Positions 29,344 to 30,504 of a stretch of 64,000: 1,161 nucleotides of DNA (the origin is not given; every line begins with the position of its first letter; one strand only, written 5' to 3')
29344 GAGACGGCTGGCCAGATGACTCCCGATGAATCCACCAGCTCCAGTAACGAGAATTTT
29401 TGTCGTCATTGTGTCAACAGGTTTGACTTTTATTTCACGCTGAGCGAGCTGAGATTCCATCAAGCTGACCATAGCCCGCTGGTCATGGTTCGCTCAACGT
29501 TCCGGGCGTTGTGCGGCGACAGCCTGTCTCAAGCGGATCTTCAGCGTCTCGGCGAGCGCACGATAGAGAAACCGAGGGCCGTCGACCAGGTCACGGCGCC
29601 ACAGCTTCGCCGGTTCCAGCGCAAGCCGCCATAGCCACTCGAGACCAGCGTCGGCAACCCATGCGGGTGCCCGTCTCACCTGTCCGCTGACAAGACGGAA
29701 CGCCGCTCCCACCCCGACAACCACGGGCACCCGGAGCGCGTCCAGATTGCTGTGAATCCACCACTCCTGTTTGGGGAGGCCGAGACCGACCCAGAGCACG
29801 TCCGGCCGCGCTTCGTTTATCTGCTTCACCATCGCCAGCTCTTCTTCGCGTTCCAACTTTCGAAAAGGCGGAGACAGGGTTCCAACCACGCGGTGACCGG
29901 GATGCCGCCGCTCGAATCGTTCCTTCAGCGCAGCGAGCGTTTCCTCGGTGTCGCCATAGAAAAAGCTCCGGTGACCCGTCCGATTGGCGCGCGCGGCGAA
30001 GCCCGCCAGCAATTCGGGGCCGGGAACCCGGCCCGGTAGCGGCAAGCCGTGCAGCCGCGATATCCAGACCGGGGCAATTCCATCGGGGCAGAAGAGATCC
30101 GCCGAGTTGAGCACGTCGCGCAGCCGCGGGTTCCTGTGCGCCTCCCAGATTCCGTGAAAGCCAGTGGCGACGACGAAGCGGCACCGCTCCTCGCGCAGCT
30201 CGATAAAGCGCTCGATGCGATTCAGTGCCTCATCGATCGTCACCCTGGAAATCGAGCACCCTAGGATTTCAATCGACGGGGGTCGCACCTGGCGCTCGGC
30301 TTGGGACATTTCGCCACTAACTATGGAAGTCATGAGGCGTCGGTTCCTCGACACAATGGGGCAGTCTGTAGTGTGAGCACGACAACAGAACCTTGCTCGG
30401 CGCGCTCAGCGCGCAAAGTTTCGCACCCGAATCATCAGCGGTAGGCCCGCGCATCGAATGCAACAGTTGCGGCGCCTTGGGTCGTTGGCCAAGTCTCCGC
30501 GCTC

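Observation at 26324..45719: Complete Wzx/Wzy-dependent polysaccharide locus containing a GDP-mannose 3,5-epimerase homologue, implying an L-galactose/L-gulose-containing polymer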

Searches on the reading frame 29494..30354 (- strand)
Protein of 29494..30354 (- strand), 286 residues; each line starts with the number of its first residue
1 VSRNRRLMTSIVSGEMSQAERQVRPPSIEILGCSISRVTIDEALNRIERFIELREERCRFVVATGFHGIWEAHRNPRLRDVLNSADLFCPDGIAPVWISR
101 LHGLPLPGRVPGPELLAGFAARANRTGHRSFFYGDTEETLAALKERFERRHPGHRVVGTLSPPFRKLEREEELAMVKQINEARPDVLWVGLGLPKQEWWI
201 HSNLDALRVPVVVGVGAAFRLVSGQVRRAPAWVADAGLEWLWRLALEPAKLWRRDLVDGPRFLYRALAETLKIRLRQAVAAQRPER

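Call 3: search_protein_families(library=pfam, proteins=[window:29494-30354:-])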
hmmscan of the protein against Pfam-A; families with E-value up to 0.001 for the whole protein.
window:29494-30354:- (286 aa): 1 family
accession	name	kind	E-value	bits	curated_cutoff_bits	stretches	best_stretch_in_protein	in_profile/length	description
PF03808.19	Glyco_tran_WecG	-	7.2e-56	189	27.4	1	85-254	1-167/168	Glycosyl transferase WecG/TagA/CpsF family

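Call 7: search_protein_families(library=ncbifam, proteins=[window:29494-30354:-])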
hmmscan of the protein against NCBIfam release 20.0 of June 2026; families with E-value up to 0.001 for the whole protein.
window:29494-30354:- (286 aa): 4 families
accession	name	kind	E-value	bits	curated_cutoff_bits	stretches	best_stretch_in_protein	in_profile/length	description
TIGR00696.1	wecG_tagA_cpsF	superfamily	2.3e-44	151.3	69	1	80-255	1-173/178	WecB/TagA/CpsF family glycosyltransferase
NF041872.1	EPS_EpsA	equivalog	1.6e-36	126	500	1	26-265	16-253/265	exopolysaccharide biosynthesis glycosyltransferase EpsA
NF041710.1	UDPacetylman_taseTarA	equivalog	1.4e-33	116.4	350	1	26-269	7-243/247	N-acetylglucosaminyldiphosphoundecaprenol N-acetyl-beta-D-mannosaminyltransferase TarA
NF002980.1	PRK03692.1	equivalog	1.9e-20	73.3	323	1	49-254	23-225/240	lipopolysaccharide N-acetylmannosaminouronosyltransferase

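Call 36: find_related_loci(query=A1, collection=metagenome_contigs, flank=4000)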
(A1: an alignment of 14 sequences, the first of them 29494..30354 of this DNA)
Query A1 (286 aa) in metagenome_contigs; peptide patterns used: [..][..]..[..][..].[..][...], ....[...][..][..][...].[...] (x = any residue, [..] = any of these).
600 stretches matched a pattern (row limit reached: there are more); 588 encode a relative of the query (tblastn E <= 1e-3); the best 80 are kept; 80 distinct loci.
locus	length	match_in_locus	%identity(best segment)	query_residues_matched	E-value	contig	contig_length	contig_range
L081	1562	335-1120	71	8-274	3e-119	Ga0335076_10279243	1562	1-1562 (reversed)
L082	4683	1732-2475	55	27-274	2e-93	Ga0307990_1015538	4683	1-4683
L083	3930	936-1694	49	22-274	1e-74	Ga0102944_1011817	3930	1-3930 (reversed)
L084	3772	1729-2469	50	27-274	1e-72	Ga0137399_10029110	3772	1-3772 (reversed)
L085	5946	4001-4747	43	26-274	6e-68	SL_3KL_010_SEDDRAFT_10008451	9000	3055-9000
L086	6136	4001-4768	45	30-286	1e-67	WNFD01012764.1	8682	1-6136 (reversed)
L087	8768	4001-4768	45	30-286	1e-67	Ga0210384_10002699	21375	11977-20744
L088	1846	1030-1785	46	22-274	3e-67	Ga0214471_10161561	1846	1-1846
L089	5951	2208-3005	41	20-286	4e-64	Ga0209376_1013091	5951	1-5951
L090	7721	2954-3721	40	17-274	7e-63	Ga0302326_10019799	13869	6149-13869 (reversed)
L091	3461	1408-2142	44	27-274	7e-63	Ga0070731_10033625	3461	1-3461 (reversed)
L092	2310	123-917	42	12-274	7e-64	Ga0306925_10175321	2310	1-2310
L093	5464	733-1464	43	28-273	8e-63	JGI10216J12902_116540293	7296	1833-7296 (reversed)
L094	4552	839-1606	43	26-283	1e-62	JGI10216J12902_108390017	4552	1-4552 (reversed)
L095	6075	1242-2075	42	2-274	5e-62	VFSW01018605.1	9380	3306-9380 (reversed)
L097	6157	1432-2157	43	29-272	6e-62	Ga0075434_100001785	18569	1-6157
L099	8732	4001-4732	42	26-271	7e-61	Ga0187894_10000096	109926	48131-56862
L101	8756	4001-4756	42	23-276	4e-61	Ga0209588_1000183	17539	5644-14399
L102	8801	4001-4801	39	10-278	9e-61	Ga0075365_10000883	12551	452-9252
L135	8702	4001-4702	43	29-264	3e-57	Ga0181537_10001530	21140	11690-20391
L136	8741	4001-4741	40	26-274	4e-57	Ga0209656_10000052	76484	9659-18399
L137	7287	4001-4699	43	29-263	5e-57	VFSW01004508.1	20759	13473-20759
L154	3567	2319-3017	41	29-263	6e-56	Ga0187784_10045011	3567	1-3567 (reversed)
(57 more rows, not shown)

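Call 39: search_protein_families(library=ncbifam, proteins=[L084:2498-3514:+, L101:2952-3986:+, L102:3045-4028:+, L135:6010-6990:+, L137:5993-6988:+, L154:1217-2218:+, L097:887-1399:+, L099:2978-3928:+, L136:3006-3947:+], max_evalue=1e-20)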
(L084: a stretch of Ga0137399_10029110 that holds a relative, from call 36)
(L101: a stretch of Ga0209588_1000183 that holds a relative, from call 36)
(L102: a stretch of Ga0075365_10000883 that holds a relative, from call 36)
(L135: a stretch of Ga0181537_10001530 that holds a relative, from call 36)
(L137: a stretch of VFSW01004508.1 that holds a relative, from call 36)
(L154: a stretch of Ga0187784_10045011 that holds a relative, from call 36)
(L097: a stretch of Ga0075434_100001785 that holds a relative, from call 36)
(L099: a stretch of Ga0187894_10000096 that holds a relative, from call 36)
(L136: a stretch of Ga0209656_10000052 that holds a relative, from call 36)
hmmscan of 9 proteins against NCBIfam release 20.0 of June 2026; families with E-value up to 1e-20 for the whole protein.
L084:2498-3514:+ (338 aa): 5 families
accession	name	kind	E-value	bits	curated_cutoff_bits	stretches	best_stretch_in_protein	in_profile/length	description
TIGR01181.1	dTDP_gluc_dehyt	equivalog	1.2e-32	113.3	365.1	1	8-323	2-316/321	dTDP-glucose 4,6-dehydratase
TIGR01179.1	galE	equivalog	3.1e-25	88.7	262.3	1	8-318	2-325/332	UDP-glucose 4-epimerase GalE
NF047922.1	GDPFucSynFcl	equivalog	5.2e-24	85.3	500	1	99-323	79-306/308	GDP-L-fucose synthase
TIGR04180.1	EDH_00030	hypoth_equivalog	6.1e-24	84.6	475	1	8-304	1-295/297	NAD-dependent 4,6-dehydratase LegB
TIGR02197.1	heptose_epim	equivalog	4.2e-21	75.4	274.6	0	8-276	1-267/316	ADP-glyceromanno-heptose 6-epimerase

L101:2952-3986:+ (344 aa): 6 families
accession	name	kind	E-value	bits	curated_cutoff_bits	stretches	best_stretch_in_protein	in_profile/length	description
TIGR01181.1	dTDP_gluc_dehyt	equivalog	2.9e-35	121.9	365.1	1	22-325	1-311/321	dTDP-glucose 4,6-dehydratase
TIGR04180.1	EDH_00030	hypoth_equivalog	7.7e-31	107.2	475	1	23-308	1-292/297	NAD-dependent 4,6-dehydratase LegB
NF008872.0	PRK11908.1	equivalog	9.1e-28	97.3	294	1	21-276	2-271/349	bifunctional UDP-4-keto-pentose/UDP-xylose synthase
NF005998.1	PRK08125.1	equivalog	2.3e-26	92.4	777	1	16-325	311-649/649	bifunctional UDP-4-amino-4-deoxy-L-arabinose formyltransferase/UDP-glucuronic acid oxidase ArnA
NF011728.1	PRK15181.1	equivalog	2.6e-22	79.3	760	0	19-325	14-337/348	Vi polysaccharide biosynthesis UDP-N-acetylglucosaminuronic acid C-4 epimerase TviC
TIGR01179.1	galE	equivalog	3.9e-21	75.2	262.3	1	22-313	1-312/332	UDP-glucose 4-epimerase GalE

L102:3045-4028:+ (327 aa): 7 families
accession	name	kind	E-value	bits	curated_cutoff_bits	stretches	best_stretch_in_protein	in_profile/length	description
TIGR04180.1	EDH_00030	hypoth_equivalog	1.3e-38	132.7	475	1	5-293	1-296/297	NAD-dependent 4,6-dehydratase LegB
TIGR01181.1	dTDP_gluc_dehyt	equivalog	2.2e-38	132.1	365.1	1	4-307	1-312/321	dTDP-glucose 4,6-dehydratase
NF005998.1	PRK08125.1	equivalog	5.7e-32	110.9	777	1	2-306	315-649/649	bifunctional UDP-4-amino-4-deoxy-L-arabinose formyltransferase/UDP-glucuronic acid oxidase ArnA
NF008872.0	PRK11908.1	equivalog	1.2e-31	110.1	294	1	3-258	2-272/349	bifunctional UDP-4-keto-pentose/UDP-xylose synthase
TIGR01179.1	galE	equivalog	1.1e-26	93.5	262.3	1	4-303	1-322/332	UDP-glucose 4-epimerase GalE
NF011728.1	PRK15181.1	equivalog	7.4e-23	81.1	760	1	3-306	16-337/348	Vi polysaccharide biosynthesis UDP-N-acetylglucosaminuronic acid C-4 epimerase TviC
TIGR02197.1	heptose_epim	equivalog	3.3e-22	79.1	274.6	1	5-304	1-311/316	ADP-glyceromanno-heptose 6-epimerase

L135:6010-6990:+ (326 aa): 1 family
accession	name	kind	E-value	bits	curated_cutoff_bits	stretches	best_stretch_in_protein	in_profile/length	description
NF047922.1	GDPFucSynFcl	equivalog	2.3e-138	460.8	500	1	5-321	2-306/308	GDP-L-fucose synthase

L137:5993-6988:+ (331 aa): 1 family
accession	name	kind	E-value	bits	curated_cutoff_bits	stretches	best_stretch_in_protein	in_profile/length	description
NF047922.1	GDPFucSynFcl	equivalog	2.1e-138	460.9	500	1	11-325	3-305/308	GDP-L-fucose synthase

L154:1217-2218:+ (333 aa): 4 families
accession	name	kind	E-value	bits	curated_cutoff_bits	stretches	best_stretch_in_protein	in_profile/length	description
NF047922.1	GDPFucSynFcl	equivalog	3.1e-80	269.9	500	1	12-318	2-306/308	GDP-L-fucose synthase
TIGR04180.1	EDH_00030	hypoth_equivalog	2.1e-29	102.6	475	1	49-276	57-268/297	NAD-dependent 4,6-dehydratase LegB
TIGR01181.1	dTDP_gluc_dehyt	equivalog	5.9e-27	94.6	365.1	1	48-321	57-319/321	dTDP-glucose 4,6-dehydratase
TIGR01179.1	galE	equivalog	8.7e-24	83.9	262.3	0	47-317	53-329/332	UDP-glucose 4-epimerase GalE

L097:887-1399:+ (170 aa): 0 families

L099:2978-3928:+ (317 aa): 2 families
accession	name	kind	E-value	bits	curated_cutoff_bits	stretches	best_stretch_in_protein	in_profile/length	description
NF047922.1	GDPFucSynFcl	equivalog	2.2e-39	135.7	500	1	2-310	5-301/308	GDP-L-fucose synthase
TIGR04180.1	EDH_00030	hypoth_equivalog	6.8e-25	87.7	475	1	2-296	1-295/297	NAD-dependent 4,6-dehydratase LegB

L136:3006-3947:+ (314 aa): 2 families
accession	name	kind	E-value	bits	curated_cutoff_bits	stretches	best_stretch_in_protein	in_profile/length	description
NF047922.1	GDPFucSynFcl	equivalog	1.3e-31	110.3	500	1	1-312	5-303/308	GDP-L-fucose synthase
TIGR01179.1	galE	equivalog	9.6e-21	73.9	262.3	0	1-310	2-325/332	UDP-glucose 4-epimerase GalE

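Call 43: search_solved_structures(query=L135:4883-5995:+, max_evalue=1e-30)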
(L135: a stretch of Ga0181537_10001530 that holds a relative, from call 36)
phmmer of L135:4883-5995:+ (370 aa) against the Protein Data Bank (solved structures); distinct sequences matched with E-value up to 1e-30: 11.
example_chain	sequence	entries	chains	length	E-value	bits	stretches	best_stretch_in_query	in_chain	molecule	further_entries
1n7g_A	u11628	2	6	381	1.2e-135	455.6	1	2-322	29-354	GDP-D-mannose-4,6-dehydratase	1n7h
1db3_A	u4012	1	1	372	1.8e-121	409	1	2-322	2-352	GDP-MANNOSE 4,6-DEHYDRATASE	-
7kf3_A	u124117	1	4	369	2e-117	395.7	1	2-321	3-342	GDP-mannose 4,6-dehydratase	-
5uzh_A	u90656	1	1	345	5.8e-117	394.2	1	2-321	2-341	NafoA.00085.b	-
1t2a_A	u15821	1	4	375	3.5e-113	381.7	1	4-328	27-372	GDP-mannose 4,6 dehydratase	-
6gpj_A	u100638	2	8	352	3.5e-113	381.7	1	4-327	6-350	GDP-mannose 4,6 dehydratase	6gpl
5in4_A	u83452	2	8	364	4.4e-113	381.4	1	4-327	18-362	GDP-mannose 4,6 dehydratase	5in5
6gpk_A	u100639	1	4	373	1.2e-112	380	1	4-327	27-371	GDP-mannose 4,6 dehydratase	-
6q94_B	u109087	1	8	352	1.3e-112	379.9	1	4-327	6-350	GDP-mannose 4,6 dehydratase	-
1rpn_A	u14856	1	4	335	2.2e-103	349.5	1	2-323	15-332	GDP-mannose 4,6-dehydratase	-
2z1m_A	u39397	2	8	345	5.4e-100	338.3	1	2-323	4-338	GDP-D-mannose dehydratase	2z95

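Call 44: search_solved_structures(query=L154:12-1232:+, max_evalue=1e-20)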
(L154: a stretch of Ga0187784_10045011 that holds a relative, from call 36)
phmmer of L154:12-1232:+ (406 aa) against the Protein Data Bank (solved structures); distinct sequences matched with E-value up to 1e-20: 8.
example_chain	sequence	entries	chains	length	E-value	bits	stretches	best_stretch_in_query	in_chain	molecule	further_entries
4pnh_A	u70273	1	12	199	4.7e-32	114.6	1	208-362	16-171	D,D-heptose 1,7-bisphosphate phosphatase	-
3l8e_A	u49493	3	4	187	7.4e-28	100.8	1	214-378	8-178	D,D-heptose 1,7-bisphosphate phosphatase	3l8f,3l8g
2gmw_A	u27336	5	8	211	8.6e-28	100.6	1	214-379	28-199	D,D-heptose 1,7-bisphosphate phosphatase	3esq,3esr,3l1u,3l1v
3l8h_A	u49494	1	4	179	2.3e-26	95.9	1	213-363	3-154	Putative haloacid dehalogenase-like hydrolase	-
2fpr_A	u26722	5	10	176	1.6e-25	93.1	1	210-349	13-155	Histidine biosynthesis bifunctional protein hisB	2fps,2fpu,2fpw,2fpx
2o2x_A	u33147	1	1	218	1.9e-25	92.9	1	214-353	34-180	hypothetical protein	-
6jq8_A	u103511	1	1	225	2e-25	92.8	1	1-189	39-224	Putative 6-deoxy-D-mannoheptose pathway protein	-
5xhw_A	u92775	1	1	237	4.5e-25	91.6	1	1-189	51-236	Putative 6-deoxy-D-mannoheptose pathway protein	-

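Call 53: search_solved_structures(query=window:29494-30354:-, max_evalue=0.001, show_alignments=1)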
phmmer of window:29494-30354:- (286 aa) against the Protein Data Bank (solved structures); distinct sequences matched with E-value up to 0.001: 3.
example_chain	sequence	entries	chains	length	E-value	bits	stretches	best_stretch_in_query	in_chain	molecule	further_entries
7mpk_A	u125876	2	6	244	5.8e-37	130.6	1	28-267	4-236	N-acetylglucosaminyldiphosphoundecaprenol N-acetyl-beta-D-mannosaminyltransferase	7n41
5wb4_A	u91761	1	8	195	1.3e-28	103.2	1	28-224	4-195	N-acetylglucosaminyldiphosphoundecaprenol N-acetyl-beta-D-mannosaminyltransferase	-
5wfg_A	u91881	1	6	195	3.4e-28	101.9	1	28-224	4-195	N-acetylglucosaminyldiphosphoundecaprenol N-acetyl-beta-D-mannosaminyltransferase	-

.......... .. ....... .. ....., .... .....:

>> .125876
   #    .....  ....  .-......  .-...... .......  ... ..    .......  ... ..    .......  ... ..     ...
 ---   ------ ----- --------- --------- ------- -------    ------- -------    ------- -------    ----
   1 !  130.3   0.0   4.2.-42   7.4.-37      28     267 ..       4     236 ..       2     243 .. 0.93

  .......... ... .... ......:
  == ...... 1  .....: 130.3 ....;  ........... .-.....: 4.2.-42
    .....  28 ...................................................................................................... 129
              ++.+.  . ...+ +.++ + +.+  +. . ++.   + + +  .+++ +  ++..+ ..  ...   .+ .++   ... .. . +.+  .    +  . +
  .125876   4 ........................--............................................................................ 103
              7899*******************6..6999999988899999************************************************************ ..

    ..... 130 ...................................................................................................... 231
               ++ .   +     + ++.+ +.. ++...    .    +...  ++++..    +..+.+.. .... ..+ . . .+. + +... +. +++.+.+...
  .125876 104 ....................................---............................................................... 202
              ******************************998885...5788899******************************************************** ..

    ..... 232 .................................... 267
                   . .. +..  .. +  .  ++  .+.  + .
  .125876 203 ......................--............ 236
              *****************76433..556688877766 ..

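Call 63: search_protein_families(library=pfam, alignment_id=A2, max_evalue=0.00001)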
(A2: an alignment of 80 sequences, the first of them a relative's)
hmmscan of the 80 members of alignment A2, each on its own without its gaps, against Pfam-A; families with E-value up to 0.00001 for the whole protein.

A. member 1, L082:135-1307:+ (390 aa): 4 families
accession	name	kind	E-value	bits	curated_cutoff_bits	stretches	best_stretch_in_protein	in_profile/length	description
PF00534.26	Glycos_transf_1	-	7.2e-34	117.2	26.4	1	204-363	17-171/172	Glycosyl transferases group 1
PF13692.12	Glyco_trans_1_4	-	8e-26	91.4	27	1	205-350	4-142/142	Glycosyl transferases group 1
PF13439.12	Glyco_transf_4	-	3.8e-17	63.3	28.5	1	74-187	44-166/170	Glycosyltransferase Family 4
PF13579.12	Glyco_trans_4_4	-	1.5e-15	58.3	29.7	1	69-186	41-158/158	Glycosyl transferase 4-like domain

B. families by the number of members that match (of 80 scanned): 70 families (the first 25 are shown)
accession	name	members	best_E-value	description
PF00534.26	Glycos_transf_1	10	1.2e-40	Glycosyl transferases group 1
PF13692.12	Glyco_trans_1_4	10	1.3e-32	Glycosyl transferases group 1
PF00535.33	Glycos_transf_2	9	4.2e-35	Glycosyl transferase family 2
PF13439.12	Glyco_transf_4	9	3.3e-19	Glycosyltransferase Family 4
PF13641.12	Glyco_tranf_2_3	9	9.3e-15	Glycosyltransferase like family 2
PF02397.22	Bac_transf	8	4.1e-69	Bacterial sugar transferase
PF13579.12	Glyco_trans_4_4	8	1.5e-15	Glycosyl transferase 4-like domain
PF08241.18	Methyltransf_11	6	3.4e-22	Methyltransferase domain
PF10609.15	ParA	6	7.8e-08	NUBPL iron-transfer P-loop NTPase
PF02563.21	Poly_export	5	9e-25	Polysaccharide biosynthesis/export protein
PF10111.15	Glyco_tranf_2_2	5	3.4e-17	Glycosyltransferase like family 2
PF13614.12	AAA_31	5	2.4e-11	AAA domain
PF01656.29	CbiA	5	1.7e-10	CobQ/CobB/MinD/ParA nucleotide binding domain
PF13524.12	Glyco_trans_1_2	5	2.8e-10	Glycosyl transferase-like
PF20706.3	GT4-conflict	5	2.5e-08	Family 4 Glycosyltransferase in conflict systems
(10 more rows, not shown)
